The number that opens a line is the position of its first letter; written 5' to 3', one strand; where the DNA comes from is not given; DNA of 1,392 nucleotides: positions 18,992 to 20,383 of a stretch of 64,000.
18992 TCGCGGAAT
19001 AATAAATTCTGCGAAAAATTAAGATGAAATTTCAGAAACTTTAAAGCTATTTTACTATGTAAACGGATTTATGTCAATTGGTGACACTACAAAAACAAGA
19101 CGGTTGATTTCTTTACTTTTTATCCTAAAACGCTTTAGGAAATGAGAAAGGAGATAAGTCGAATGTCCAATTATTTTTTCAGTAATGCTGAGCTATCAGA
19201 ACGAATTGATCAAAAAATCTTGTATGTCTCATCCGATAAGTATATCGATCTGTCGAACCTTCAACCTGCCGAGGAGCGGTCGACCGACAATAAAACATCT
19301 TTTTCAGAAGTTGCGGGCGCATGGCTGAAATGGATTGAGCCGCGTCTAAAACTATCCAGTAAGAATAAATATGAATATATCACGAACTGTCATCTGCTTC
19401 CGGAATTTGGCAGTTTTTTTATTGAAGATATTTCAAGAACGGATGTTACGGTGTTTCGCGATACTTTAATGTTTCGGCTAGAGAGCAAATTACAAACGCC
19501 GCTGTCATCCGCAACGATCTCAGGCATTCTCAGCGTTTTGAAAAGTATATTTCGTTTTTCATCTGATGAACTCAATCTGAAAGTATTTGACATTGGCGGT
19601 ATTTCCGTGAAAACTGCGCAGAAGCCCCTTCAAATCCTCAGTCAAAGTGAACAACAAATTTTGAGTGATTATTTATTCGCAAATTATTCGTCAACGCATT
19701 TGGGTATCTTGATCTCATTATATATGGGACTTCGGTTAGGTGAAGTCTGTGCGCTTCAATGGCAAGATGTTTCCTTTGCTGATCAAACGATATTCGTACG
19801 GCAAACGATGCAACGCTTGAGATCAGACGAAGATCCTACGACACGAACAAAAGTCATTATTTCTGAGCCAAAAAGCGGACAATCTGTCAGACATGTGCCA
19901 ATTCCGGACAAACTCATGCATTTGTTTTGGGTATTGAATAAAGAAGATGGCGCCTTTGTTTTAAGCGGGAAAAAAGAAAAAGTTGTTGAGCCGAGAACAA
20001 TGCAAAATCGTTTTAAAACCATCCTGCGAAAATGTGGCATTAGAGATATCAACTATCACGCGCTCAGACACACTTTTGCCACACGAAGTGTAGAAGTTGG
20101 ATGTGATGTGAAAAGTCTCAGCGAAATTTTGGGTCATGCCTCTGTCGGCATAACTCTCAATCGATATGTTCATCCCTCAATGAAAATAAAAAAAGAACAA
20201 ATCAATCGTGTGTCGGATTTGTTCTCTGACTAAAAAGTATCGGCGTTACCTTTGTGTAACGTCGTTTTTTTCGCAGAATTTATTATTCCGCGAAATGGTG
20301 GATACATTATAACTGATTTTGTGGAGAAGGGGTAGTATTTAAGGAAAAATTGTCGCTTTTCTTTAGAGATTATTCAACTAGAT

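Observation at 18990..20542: Self-contained tyrosine-recombinase inverton with an outward consensus promoter, apparently OFF, upstream of a 1238-aa surface-protein gene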

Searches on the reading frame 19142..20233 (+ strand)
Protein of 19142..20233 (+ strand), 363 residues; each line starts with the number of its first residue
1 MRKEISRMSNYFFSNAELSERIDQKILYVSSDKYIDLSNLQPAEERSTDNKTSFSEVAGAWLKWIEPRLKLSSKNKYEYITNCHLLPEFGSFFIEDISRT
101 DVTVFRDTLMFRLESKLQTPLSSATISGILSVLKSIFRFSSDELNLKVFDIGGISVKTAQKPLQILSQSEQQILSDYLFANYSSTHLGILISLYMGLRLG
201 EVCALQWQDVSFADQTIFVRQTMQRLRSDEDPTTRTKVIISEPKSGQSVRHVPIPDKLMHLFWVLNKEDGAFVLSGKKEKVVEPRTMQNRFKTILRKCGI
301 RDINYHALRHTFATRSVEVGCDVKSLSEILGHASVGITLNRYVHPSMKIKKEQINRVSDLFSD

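Call 7: search_protein_families(library=pfam, proteins=[window:19142-20233:+])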
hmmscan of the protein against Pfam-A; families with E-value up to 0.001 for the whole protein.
window:19142-20233:+ (363 aa): 2 families
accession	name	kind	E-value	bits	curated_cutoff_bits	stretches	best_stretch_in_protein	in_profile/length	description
PF00589.27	Phage_integrase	-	2.5e-24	86.4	27.1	1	182-347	21-170/172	Phage integrase family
PF14659.12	Phage_int_SAM_3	-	1.1e-10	42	22.6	1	54-110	2-58/58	Phage integrase, N-terminal SAM-like domain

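Call 10: find_homologous_proteins(query=window:19163-20230:+)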
Query window:19163-20230:+ (356 aa): 7688 proteins with E <= 0.001 among 8000 candidates; the best 120 are listed.
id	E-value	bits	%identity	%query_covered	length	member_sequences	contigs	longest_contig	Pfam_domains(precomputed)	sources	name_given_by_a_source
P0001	1.9e-232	788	100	100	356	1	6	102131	PF14659.13,PF00589.28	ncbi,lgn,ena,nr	ncbi:MAG: site-specific integrase [Eubacteriaceae bacterium]|nr:site-specific integrase [Eubacteriac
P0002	2.6e-195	666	85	100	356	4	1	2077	PF14659.13,PF00589.28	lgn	-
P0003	2.0e-96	341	52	87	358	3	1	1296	PF14659.13,PF00589.28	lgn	-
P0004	4.9e-94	333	48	97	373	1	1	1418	PF14659.13,PF22022.3,PF00589.28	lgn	-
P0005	1.1e-93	332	52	87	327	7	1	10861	PF14659.13,PF00589.28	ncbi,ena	-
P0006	1.2e-93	332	50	92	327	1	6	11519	PF14659.13,PF22022.3,PF00589.28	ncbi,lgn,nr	ncbi:MAG TPA: site-specific integrase [Lachnospiraceae bacterium]|nr:site-specific integrase [Lachno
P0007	1.5e-93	332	45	97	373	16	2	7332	PF14659.13,PF22022.3,PF00589.28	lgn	-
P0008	1.8e-93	332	51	87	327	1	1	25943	PF14659.13,PF22022.3,PF00589.28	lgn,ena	-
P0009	1.8e-93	332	48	96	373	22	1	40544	PF14659.13,PF22022.3,PF00589.28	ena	-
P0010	2.0e-93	331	49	87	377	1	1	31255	PF14659.13,PF22022.3,PF00589.28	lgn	-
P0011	3.5e-93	331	49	89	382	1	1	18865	PF14659.13,PF00589.28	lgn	-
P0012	4.7e-93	330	46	97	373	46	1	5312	PF14659.13,PF22022.3,PF00589.28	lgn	-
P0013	4.9e-93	330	51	87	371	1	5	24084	PF14659.13,PF22022.3,PF00589.28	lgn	-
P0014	5.8e-93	330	50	87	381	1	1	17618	PF14659.13,PF22022.3,PF00589.28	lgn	-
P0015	6.5e-93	330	51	89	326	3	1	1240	PF14659.13,PF22022.3,PF00589.28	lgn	-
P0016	8.0e-93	329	50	87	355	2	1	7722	PF14659.13,PF00589.28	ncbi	-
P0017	8.0e-93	329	51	87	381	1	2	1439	PF14659.13,PF00589.28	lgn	-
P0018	9.0e-93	329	49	87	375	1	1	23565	PF14659.13,PF00589.28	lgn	-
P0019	1.2e-92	329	51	87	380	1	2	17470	PF14659.13,PF00589.28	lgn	-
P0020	1.2e-92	329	47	87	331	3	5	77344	PF14659.13,PF22022.3,PF00589.28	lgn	-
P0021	1.3e-92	329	49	87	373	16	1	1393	PF14659.13,PF22022.3,PF00589.28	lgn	-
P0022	1.7e-92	328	50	87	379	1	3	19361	PF14659.13,PF22022.3,PF00589.28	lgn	-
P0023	1.7e-92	328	49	89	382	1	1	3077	PF14659.13,PF00589.28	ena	-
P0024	2.6e-92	328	50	91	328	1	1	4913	PF14659.13,PF22022.3,PF00589.28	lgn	-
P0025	3.0e-92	328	49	87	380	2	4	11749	PF14659.13,PF00589.28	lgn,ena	-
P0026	4.6e-92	327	44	99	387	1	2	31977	PF14659.13,PF22022.3,PF00589.28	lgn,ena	-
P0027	4.8e-92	327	50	88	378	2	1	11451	PF14659.13,PF22022.3,PF00589.28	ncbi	-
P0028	5.6e-92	327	48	90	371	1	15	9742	PF14659.13,PF22022.3,PF00589.28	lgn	-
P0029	5.6e-92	327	48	99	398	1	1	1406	PF14659.13,PF22022.3,PF00589.28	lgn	-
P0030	5.6e-92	327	52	87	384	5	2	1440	PF14659.13,PF22022.3,PF00589.28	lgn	-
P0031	6.0e-92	327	46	99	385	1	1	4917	PF14659.13,PF22022.3,PF00589.28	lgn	-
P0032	6.1e-92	327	47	99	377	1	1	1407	PF14659.13,PF22022.3,PF00589.28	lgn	-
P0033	9.1e-92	326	47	92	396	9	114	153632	PF14659.13,PF22022.3,PF00589.28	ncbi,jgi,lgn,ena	-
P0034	9.9e-92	326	51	89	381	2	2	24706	PF14659.13,PF22022.3,PF00589.28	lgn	-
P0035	1.2e-91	326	49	88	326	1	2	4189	PF14659.13,PF22022.3,PF00589.28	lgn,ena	-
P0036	1.3e-91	325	51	86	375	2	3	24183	PF14659.13,PF00589.28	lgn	-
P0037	1.3e-91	325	51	87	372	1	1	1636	PF14659.13,PF22022.3,PF00589.28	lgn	-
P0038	1.5e-91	325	50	90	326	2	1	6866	PF14659.13,PF22022.3,PF00589.28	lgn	-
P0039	1.9e-91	325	46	94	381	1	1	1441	PF14659.13,PF00589.28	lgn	-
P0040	2.3e-91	325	49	88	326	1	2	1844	PF14659.13,PF22022.3,PF00589.28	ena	-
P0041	2.6e-91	325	50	87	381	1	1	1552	PF14659.13,PF22022.3,PF00589.28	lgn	-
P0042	2.6e-91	324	49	87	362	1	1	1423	PF14659.13,PF22022.3,PF00589.28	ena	-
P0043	2.7e-91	324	47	95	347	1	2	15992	PF14659.13,PF22022.3,PF00589.28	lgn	-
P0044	2.8e-91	324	46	99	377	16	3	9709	PF14659.13,PF22022.3,PF00589.28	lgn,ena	-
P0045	3.2e-91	324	49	88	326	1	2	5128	PF14659.13,PF00589.28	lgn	-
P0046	3.2e-91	324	49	88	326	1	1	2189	PF14659.13,PF22022.3,PF00589.28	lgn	-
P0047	3.3e-91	324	48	87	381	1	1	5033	PF14659.13,PF22022.3,PF00589.28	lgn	-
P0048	3.9e-91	324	47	99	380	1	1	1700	PF14659.13,PF00589.28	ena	-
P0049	3.9e-91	324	50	87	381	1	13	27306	PF14659.13,PF22022.3,PF00589.28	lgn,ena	-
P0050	4.0e-91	324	47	94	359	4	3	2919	PF14659.13,PF22022.3,PF00589.28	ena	-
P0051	4.1e-91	324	51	88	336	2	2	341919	PF14659.13,PF22022.3,PF00589.28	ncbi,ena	-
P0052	4.1e-91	324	47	88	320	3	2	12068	PF14659.13,PF00589.28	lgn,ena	-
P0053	4.1e-91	324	49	88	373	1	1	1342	PF14659.13,PF22022.3,PF00589.28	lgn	-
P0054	4.2e-91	324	46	99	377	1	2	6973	PF14659.13,PF00589.28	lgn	-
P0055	4.4e-91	324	49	88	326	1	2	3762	PF14659.13,PF00589.28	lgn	-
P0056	4.8e-91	324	51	87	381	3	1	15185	PF14659.13,PF00589.28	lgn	-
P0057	4.9e-91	324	47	93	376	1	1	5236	PF14659.13,PF22022.3,PF00589.28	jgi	-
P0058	5.7e-91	323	45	97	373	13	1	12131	PF14659.13,PF22022.3,PF00589.28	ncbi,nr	ncbi:MAG: site-specific integrase [Ruminococcus flavefaciens]|nr:site-specific integrase [Ruminococc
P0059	5.7e-91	323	48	96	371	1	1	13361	PF14659.13,PF22022.3,PF00589.28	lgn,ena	-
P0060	5.9e-91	323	46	94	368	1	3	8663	PF00589.28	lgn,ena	-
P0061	7.0e-91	323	46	99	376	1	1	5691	PF14659.13,PF00589.28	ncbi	-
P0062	7.0e-91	323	50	87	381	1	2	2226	PF14659.13,PF22022.3,PF00589.28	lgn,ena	-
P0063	8.6e-91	323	50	87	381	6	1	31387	PF14659.13,PF22022.3,PF00589.28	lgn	-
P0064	9.4e-91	323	50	87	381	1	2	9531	PF14659.13,PF22022.3,PF00589.28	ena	-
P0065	1.2e-90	322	45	99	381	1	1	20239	PF14659.13,PF22022.3,PF00589.28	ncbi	-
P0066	1.3e-90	322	48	87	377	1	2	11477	PF14659.13,PF22022.3,PF00589.28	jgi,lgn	jgi:integrase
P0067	1.4e-90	322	49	87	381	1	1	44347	PF14659.13,PF22022.3,PF00589.28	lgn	-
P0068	1.4e-90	322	49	87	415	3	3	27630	PF14659.13,PF22022.3,PF00589.28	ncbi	-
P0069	1.8e-90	322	50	87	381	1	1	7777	PF14659.13,PF22022.3,PF00589.28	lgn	-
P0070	1.8e-90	322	49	87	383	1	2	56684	PF14659.13,PF22022.3,PF00589.28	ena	-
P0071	2.1e-90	322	45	99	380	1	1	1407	PF14659.13,PF00589.28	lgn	-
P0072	2.3e-90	321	50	90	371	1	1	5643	PF14659.13,PF22022.3,PF00589.28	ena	-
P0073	2.4e-90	321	50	87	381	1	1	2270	PF14659.13,PF22022.3,PF00589.28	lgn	-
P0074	2.6e-90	321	51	89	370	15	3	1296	PF14659.13,PF22022.3,PF00589.28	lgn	-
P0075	3.0e-90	321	50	87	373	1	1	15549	PF14659.13,PF22022.3,PF00589.28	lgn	-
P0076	3.1e-90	321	51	87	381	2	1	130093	PF14659.13,PF22022.3,PF00589.28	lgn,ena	-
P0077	3.6e-90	321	50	87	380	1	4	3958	PF14659.13,PF00589.28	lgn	-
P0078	3.8e-90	321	50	88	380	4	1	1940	PF14659.13,PF00589.28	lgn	-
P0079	4.4e-90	320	47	90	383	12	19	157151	PF14659.13,PF22022.3,PF00589.28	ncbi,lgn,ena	-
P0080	4.4e-90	320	44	97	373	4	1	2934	PF14659.13,PF22022.3,PF00589.28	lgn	-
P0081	4.9e-90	320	50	87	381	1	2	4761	PF14659.13,PF22022.3,PF00589.28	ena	-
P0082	5.1e-90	320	46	88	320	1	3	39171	PF14659.13,PF22022.3,PF00589.28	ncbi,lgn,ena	-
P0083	5.4e-90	320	48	91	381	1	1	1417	PF14659.13,PF22022.3,PF00589.28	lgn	-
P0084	6.1e-90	320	50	87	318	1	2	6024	PF14659.13,PF22022.3,PF00589.28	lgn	-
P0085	7.5e-90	320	49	88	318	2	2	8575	PF14659.13,PF22022.3,PF00589.28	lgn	-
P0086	7.6e-90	320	47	87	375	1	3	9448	PF22022.3,PF00589.28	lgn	-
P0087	7.6e-90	320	48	90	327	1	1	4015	PF14659.13,PF22022.3,PF00589.28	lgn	-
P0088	7.9e-90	320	48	88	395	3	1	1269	PF14659.13,PF00589.28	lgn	-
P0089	9.2e-90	319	50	87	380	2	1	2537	PF14659.13,PF22022.3,PF13102.13,PF00589.28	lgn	-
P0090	9.5e-90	319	51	87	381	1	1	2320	PF06304.17,PF14659.13,PF22022.3,PF00589.28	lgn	-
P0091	1.0e-89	319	51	87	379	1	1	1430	PF14659.13,PF00589.28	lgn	-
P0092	1.1e-89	319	49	88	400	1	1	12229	PF14659.13,PF22022.3,PF00589.28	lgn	-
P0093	1.4e-89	319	51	87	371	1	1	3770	PF14659.13,PF00589.28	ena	-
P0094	1.4e-89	319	47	94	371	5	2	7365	PF14659.13,PF22022.3,PF00589.28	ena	-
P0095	1.4e-89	319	49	89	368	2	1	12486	PF14659.13,PF00589.28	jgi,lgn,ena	-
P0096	1.4e-89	319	44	99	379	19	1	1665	PF14659.13,PF00589.28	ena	-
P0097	1.5e-89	319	49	87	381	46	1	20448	PF14659.13,PF22022.3,PF00589.28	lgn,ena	-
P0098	1.6e-89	319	52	87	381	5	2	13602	PF14659.13,PF22022.3,PF00589.28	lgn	-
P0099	1.7e-89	319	50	87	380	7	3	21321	PF14659.13,PF00589.28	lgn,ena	-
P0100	1.7e-89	319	49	89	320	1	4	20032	PF14659.13,PF22022.3,PF00589.28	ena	-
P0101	2.1e-89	318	46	99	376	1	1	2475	PF14659.13,PF22022.3,PF00589.28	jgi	jgi:integrase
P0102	2.2e-89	318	47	91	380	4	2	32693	PF14659.13,PF22022.3,PF00589.28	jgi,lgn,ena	-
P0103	2.4e-89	318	44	99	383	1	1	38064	PF14659.13,PF22022.3,PF00589.28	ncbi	-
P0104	2.7e-89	318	49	88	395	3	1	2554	PF14659.13,PF00589.28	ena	-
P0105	3.0e-89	318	46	99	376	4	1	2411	PF14659.13,PF22022.3,PF00589.28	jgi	jgi:integrase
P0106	4.0e-89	317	46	89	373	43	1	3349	PF14659.13,PF22022.3,PF00589.28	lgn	-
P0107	4.0e-89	317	49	87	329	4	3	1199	PF14659.13,PF22022.3,PF00589.28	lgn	-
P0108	4.2e-89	317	47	91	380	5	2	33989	PF14659.13,PF00589.28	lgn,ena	-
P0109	4.2e-89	317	47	87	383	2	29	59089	PF14659.13,PF22022.3,PF00589.28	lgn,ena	-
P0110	4.5e-89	317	44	99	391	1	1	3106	PF14659.13,PF22022.3,PF00589.28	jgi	-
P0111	4.6e-89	317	48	88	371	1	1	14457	PF14659.13,PF22022.3,PF00589.28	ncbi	-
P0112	4.7e-89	317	47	87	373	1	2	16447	PF14659.13,PF22022.3,PF00589.28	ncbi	-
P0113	4.7e-89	317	49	87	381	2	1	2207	PF14659.13,PF22022.3,PF00589.28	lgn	-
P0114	4.7e-89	317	46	95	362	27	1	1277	PF14659.13,PF22022.3,PF00589.28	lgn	-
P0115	5.8e-89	317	48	92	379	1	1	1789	PF14659.13,PF22022.3,PF00589.28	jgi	-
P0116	5.8e-89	317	47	87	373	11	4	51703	PF14659.13,PF22022.3,PF00589.28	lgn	-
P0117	5.9e-89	317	46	97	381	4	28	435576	PF14659.13,PF22022.3,PF00589.28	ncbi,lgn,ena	-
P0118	6.2e-89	317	50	87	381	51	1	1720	PF14659.13,PF22022.3,PF00589.28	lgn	-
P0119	6.2e-89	317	48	87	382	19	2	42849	PF14659.13,PF22022.3,PF00589.28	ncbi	-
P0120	7.2e-89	316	46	99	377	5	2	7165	PF14659.13,PF00589.28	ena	-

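Call 11: search_protein_families(library=ncbifam, proteins=[window:19163-20230:+], max_evalue=0.01)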
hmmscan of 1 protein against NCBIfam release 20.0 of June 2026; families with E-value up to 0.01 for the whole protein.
window:19163-20230:+ (356 aa): 10 families
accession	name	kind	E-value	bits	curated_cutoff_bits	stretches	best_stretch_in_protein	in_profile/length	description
NF040815.2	recomb_XerA_Arch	equivalog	2e-24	86.6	220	2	237-344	151-260/263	site-specific tyrosine recombinase/integron integrase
TIGR02224.1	recomb_XerC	equivalog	4e-20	72.4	335.15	2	262-342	200-281/295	tyrosine recombinase XerC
TIGR02225.1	recomb_XerD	equivalog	1.1e-13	51.2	329.6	1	266-331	202-268/290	site-specific tyrosine recombinase XerD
NF001399.0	PRK00283.1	subfamily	1.2e-12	47.7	279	1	100-331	54-277/300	tyrosine recombinase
TIGR02249.1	integrase_gron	subfamily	1.9e-12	47.1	265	1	275-337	237-299/315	integron integrase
NF003462.0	PRK05084.1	equivalog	3.4e-12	45.8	267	1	186-351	205-357/360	tyrosine recombinase XerS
NF002331.0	PRK01287.1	subfamily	1.2e-07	31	371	1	272-331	245-306/365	site-specific tyrosine recombinase XerC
NF002685.0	PRK02436.1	equivalog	3.6e-07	30.3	178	1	239-336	151-244/245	site-specific tyrosine recombinase XerD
NF011946.0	PRK15417.1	equivalog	7.5e-07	28.6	435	1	275-332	252-310/337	integron integrase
NF007370.0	PRK09870.1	subfamily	0.0083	15.8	221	0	182-215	38-71/200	tyrosine-type DNA invertase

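Call 12: find_encoding_contigs(protein=P0001, flank=6000, max_places=10)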
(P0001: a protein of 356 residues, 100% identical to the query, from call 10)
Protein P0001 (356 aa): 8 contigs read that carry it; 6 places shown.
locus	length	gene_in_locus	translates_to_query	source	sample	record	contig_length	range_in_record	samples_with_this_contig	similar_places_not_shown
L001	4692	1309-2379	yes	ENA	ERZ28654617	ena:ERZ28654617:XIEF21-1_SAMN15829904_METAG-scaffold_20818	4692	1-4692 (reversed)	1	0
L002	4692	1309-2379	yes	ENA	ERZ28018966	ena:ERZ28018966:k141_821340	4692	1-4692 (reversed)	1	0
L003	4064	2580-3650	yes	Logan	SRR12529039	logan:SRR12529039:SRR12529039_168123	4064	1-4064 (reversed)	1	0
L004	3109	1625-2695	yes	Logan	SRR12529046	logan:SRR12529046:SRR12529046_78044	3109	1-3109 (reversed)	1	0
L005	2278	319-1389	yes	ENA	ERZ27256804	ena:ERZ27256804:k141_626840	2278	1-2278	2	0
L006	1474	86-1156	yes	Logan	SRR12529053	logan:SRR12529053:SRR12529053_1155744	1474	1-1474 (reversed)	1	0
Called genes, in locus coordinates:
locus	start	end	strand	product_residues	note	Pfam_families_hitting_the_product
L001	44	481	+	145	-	PF00572:Ribosomal_L13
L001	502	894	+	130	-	PF00380:Ribosomal_S9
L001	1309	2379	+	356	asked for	PF14659:Phage_int_SAM_3, PF00589:Phage_integrase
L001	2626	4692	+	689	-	?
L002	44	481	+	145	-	PF00572:Ribosomal_L13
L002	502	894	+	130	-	PF00380:Ribosomal_S9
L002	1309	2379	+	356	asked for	PF14659:Phage_int_SAM_3, PF00589:Phage_integrase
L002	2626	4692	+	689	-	?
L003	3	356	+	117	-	?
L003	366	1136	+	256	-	PF01416:PseudoU_synth_1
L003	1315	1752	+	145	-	PF00572:Ribosomal_L13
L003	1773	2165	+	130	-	PF00380:Ribosomal_S9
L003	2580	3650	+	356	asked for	PF14659:Phage_int_SAM_3, PF00589:Phage_integrase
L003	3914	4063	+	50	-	?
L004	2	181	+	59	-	?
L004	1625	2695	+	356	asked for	PF14659:Phage_int_SAM_3, PF00589:Phage_integrase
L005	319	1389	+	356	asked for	PF14659:Phage_int_SAM_3, PF00589:Phage_integrase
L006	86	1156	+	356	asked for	PF14659:Phage_int_SAM_3, PF00589:Phage_integrase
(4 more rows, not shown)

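Call 13: find_encoding_contigs(protein=P0002, flank=3000, max_places=10)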
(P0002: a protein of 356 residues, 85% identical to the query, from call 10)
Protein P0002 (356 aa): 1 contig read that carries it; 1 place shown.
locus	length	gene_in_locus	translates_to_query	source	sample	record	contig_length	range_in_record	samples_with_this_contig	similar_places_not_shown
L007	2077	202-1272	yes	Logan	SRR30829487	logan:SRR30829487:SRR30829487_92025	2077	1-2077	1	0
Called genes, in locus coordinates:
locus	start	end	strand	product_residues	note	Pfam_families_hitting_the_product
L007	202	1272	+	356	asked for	PF14659:Phage_int_SAM_3, PF00589:Phage_integrase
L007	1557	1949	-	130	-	PF00380:Ribosomal_S9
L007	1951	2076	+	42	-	?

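Call 23: list_cluster_members(proteins=[P0002, P0001])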
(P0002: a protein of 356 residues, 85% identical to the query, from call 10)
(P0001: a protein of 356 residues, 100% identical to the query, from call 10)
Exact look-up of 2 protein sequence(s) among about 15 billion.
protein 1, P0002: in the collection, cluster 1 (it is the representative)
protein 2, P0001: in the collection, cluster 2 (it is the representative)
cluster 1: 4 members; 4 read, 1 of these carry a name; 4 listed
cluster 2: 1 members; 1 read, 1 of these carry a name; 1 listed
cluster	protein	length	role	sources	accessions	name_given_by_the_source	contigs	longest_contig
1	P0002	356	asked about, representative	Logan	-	-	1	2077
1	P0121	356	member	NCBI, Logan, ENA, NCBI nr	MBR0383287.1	MAG: site-specific integrase [Eubacteriaceae bacterium] | site-specific integrase [Eubacteriaceae bacterium]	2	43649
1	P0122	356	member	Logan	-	-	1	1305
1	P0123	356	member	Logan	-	-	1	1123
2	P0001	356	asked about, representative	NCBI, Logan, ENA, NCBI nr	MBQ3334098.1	MAG: site-specific integrase [Eubacteriaceae bacterium] | site-specific integrase [Eubacteriaceae bacterium]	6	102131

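Call 25: find_encoding_contigs(protein=P0121, flank=8000, max_places=6)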
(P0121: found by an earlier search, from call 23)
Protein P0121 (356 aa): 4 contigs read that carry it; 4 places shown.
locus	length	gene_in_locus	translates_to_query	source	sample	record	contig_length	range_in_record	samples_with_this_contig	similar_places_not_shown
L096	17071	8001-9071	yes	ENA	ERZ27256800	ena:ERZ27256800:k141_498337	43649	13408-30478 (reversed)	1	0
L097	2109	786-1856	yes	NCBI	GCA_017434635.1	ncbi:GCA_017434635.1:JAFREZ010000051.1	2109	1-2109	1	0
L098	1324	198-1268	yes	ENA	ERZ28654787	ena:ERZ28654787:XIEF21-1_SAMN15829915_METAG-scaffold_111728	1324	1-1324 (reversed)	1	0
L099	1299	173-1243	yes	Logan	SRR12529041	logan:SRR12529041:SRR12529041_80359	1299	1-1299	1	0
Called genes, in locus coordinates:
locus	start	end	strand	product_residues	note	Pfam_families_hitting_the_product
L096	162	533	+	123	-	PF00416:Ribosomal_S13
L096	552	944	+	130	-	PF00411:Ribosomal_S11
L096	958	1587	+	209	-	PF00163:Ribosomal_S4, PF01479:S4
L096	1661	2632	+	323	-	PF01193:RNA_pol_L, PF01000:RNA_pol_A_bac, PF03118:RNA_pol_A_CTD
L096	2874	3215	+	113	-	PF01196:Ribosomal_L17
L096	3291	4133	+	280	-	PF00005:ABC_tran, PF00006:ATP-synt_ab (faint), PF02463:SMC_N (faint), PF13304:AAA_21 (faint), PF27471:EcfA1_C (faint)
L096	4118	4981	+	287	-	PF02463:SMC_N (weak), PF00005:ABC_tran, PF13401:AAA_22 (faint), PF13304:AAA_21 (weak)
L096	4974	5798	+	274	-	PF02361:CbiQ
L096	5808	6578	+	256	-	PF01416:PseudoU_synth_1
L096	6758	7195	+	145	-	PF00572:Ribosomal_L13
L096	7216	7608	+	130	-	PF00380:Ribosomal_S9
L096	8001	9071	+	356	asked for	PF14659:Phage_int_SAM_3, PF00589:Phage_integrase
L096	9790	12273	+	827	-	-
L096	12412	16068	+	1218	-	PF03382:DUF285, PF07538:ChW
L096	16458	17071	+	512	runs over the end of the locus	PF07538:ChW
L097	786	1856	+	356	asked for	PF14659:Phage_int_SAM_3, PF00589:Phage_integrase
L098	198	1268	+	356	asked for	PF14659:Phage_int_SAM_3, PF00589:Phage_integrase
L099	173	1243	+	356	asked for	PF14659:Phage_int_SAM_3, PF00589:Phage_integrase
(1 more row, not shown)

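Call 26: find_encoding_contigs(protein=P0122, flank=3000, max_places=6)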
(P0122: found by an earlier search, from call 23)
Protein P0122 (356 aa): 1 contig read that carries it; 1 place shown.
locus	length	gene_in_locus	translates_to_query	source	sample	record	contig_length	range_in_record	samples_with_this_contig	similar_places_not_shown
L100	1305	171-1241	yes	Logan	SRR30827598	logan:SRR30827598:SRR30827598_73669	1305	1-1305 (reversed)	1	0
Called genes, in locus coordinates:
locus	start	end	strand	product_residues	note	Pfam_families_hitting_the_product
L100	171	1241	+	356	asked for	PF14659:Phage_int_SAM_3, PF00589:Phage_integrase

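Call 34: search_protein_families(library=pfam, proteins=[L096:9790-12270:+], max_evalue=0.01)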
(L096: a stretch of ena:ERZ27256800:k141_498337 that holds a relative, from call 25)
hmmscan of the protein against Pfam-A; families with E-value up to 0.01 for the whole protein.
L096:9790-12270:+ (827 aa): 5 families
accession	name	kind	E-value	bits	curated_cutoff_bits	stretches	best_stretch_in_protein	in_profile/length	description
PF14200.12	RicinB_lectin_2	-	1.3e-117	385.2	25.6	9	517-604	1-88/89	Ricin-type beta-trefoil lectin domain-like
PF07538.16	ChW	-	4.1e-48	161.3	22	3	678-712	1-35/35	Clostridial hydrophobic W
PF00652.28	Ricin_B_lectin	-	6.1e-33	114.1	29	3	483-615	3-126/126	Ricin-type beta-trefoil lectin domain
PF05257.22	CHAP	-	2.2e-14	54.1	26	1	63-140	8-81/81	CHAP domain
PF25616.1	PhiKZ_gp35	-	0.008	15.7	35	0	632-666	128-161/271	Bacteriophage PhiKZ capsid decoration protein gp35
